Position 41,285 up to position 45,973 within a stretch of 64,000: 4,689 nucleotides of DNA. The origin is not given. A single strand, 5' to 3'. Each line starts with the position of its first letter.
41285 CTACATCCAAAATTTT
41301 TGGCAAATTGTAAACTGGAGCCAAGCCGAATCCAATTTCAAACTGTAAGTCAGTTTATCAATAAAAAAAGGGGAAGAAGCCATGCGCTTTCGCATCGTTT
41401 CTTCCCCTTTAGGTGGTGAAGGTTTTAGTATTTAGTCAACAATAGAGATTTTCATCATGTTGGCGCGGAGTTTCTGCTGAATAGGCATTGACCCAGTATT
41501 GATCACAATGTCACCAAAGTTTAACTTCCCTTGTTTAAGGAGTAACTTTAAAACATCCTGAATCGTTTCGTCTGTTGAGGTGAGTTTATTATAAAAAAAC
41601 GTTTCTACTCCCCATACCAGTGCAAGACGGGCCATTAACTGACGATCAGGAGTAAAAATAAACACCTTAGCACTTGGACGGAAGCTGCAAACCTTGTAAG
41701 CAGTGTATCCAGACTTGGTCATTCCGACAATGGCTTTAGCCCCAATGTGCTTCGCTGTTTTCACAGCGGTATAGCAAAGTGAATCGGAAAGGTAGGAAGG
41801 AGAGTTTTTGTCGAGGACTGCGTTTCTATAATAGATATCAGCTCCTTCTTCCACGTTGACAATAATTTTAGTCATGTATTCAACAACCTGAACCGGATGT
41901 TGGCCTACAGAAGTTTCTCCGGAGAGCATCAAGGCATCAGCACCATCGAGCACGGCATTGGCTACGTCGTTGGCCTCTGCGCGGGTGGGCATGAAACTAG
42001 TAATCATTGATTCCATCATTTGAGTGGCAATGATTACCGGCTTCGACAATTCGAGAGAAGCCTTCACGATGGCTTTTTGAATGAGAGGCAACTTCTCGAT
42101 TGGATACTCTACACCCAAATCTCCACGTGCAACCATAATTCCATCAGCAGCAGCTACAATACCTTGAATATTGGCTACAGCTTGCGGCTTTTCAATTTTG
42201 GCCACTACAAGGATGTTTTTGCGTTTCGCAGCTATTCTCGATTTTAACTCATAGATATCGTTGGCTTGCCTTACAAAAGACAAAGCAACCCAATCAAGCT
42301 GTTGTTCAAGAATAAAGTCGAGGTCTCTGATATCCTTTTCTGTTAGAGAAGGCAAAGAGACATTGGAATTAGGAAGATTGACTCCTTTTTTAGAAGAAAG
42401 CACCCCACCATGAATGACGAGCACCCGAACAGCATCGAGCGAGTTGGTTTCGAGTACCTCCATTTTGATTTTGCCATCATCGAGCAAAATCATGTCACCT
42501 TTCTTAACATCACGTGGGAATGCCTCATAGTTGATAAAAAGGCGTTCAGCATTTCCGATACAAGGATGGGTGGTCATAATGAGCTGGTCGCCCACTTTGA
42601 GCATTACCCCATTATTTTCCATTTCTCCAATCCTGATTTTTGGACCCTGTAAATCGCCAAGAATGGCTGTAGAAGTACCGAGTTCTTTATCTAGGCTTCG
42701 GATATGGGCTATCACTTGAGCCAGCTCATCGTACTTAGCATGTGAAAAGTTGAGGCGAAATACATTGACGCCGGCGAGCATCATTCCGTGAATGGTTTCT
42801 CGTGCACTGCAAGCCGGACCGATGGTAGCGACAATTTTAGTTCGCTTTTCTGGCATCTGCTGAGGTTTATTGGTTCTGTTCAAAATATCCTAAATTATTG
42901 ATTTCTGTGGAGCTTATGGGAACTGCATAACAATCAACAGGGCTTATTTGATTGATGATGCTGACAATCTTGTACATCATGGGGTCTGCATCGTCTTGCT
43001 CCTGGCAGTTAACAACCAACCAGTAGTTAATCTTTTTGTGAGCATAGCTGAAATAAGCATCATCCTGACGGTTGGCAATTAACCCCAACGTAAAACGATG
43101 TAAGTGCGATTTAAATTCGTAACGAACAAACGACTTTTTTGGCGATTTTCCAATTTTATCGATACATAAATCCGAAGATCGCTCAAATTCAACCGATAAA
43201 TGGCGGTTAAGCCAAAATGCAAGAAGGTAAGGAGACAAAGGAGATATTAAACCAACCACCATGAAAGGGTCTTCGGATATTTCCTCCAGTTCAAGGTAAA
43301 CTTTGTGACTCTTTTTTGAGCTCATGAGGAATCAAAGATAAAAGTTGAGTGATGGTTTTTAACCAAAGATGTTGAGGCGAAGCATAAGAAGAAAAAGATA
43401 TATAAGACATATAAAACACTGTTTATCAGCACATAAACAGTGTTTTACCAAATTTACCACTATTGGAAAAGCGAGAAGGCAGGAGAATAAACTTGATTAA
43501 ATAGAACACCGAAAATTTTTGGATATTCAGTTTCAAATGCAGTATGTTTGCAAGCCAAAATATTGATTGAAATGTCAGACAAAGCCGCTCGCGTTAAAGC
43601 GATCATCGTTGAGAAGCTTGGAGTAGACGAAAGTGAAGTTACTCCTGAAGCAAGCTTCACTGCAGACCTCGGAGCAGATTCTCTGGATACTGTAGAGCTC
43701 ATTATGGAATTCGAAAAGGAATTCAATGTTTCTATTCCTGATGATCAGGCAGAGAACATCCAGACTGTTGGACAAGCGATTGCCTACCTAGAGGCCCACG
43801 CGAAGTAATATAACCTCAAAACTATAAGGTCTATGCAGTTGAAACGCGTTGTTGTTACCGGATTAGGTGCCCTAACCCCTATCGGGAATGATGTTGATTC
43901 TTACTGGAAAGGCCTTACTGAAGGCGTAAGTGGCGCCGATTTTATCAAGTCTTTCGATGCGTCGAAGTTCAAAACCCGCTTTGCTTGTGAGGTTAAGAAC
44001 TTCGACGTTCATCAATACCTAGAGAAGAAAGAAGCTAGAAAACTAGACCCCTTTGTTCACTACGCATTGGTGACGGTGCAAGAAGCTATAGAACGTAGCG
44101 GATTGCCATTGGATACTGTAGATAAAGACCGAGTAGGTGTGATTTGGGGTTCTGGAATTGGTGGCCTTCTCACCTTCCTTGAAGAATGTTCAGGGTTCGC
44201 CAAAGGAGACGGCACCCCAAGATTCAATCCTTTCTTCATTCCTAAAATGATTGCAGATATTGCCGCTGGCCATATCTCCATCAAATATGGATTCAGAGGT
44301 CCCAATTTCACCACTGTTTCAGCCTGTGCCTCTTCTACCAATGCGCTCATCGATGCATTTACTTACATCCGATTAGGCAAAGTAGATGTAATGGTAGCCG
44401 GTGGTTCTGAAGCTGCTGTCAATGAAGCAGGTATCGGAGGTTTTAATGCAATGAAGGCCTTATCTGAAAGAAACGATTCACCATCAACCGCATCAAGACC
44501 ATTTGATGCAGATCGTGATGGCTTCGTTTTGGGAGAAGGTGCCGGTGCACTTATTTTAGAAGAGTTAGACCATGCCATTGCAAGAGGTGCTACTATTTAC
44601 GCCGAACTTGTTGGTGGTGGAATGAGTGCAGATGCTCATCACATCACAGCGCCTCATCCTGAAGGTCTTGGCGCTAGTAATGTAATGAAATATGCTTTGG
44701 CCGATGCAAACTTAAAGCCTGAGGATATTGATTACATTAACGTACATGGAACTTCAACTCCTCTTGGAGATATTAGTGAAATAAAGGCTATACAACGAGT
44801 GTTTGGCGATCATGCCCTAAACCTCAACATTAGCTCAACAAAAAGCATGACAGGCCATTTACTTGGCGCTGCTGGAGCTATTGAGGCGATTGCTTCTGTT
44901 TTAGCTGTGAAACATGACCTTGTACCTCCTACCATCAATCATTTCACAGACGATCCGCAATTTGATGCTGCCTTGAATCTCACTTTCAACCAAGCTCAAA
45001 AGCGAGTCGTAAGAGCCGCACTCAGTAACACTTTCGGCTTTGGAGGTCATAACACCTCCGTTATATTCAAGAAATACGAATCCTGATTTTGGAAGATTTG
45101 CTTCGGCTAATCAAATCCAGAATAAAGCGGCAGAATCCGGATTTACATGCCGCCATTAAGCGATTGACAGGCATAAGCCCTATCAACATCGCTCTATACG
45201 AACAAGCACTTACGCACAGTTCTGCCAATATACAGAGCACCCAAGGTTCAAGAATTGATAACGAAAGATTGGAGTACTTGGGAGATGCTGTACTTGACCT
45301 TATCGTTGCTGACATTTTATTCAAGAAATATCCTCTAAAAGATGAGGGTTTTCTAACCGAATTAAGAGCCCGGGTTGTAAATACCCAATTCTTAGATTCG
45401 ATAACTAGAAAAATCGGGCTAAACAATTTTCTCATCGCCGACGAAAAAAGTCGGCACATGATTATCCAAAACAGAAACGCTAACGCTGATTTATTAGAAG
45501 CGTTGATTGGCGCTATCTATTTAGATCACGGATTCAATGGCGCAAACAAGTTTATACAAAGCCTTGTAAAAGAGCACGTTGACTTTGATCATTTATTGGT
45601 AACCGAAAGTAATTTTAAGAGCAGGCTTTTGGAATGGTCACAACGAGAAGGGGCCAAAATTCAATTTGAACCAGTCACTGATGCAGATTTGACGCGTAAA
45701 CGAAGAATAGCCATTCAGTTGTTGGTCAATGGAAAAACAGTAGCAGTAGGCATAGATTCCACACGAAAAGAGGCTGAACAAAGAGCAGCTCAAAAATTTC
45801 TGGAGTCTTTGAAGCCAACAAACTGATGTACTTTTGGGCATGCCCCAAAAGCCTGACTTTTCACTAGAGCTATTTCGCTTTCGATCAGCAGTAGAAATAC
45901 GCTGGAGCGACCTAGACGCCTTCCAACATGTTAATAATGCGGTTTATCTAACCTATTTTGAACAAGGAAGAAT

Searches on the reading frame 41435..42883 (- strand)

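Call 48: search_protein_families(library=pfam, proteins=[window:41435-42883:-], max_evalue=0.00001)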
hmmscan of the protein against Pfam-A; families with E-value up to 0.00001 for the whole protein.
window:41435-42883:- (483 aa): 2 families
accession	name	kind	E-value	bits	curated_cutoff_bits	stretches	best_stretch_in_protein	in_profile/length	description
PF00224.27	PK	-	9e-111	370.5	30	1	13-334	2-328/328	Pyruvate kinase, barrel domain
PF02887.21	PK_C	-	9.1e-30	103.5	28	1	367-479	1-113/114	Pyruvate kinase, alpha/beta domain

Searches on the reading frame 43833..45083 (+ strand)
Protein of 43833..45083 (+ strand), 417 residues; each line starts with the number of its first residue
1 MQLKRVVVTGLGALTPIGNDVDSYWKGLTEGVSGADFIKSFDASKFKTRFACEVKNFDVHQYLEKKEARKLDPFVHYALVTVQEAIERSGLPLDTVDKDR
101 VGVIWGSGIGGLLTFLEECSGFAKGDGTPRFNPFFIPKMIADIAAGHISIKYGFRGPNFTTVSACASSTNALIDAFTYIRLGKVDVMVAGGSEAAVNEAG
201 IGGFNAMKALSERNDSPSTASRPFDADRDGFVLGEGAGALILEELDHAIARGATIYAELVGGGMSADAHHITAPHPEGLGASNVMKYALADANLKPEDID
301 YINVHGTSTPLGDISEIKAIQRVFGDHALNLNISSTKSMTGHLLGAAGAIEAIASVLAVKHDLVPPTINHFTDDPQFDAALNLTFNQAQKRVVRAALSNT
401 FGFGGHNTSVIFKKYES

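Call 48: search_protein_families(library=pfam, proteins=[window:43833-45083:+], max_evalue=0.00001)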
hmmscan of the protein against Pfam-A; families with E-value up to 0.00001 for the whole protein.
window:43833-45083:+ (417 aa): 2 families
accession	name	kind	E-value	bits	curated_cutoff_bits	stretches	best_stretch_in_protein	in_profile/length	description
PF00109.32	ketoacyl-synt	-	3.8e-59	200.8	20.8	1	4-248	2-252/252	Beta-ketoacyl synthase, N-terminal domain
PF02801.28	Ketoacyl-synt_C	-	2e-40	137.9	20.8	1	256-369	1-117/119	Beta-ketoacyl synthase, C-terminal domain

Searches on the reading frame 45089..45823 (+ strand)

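Call 48: search_protein_families(library=pfam, proteins=[window:45089-45823:+], max_evalue=0.00001)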
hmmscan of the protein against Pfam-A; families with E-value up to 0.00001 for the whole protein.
window:45089-45823:+ (245 aa): 3 families
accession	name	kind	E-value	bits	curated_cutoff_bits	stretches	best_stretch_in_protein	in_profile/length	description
PF14622.11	Ribonucleas_3_3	-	2.3e-30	105.8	35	1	34-159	2-123/128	Ribonuclease-III-like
PF00636.31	Ribonuclease_3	-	3.2e-23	82.9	27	1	59-148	1-102/102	Ribonuclease III domain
PF00035.32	dsrm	-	7.2e-10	39.7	23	1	177-241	2-66/66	Double-stranded RNA binding motif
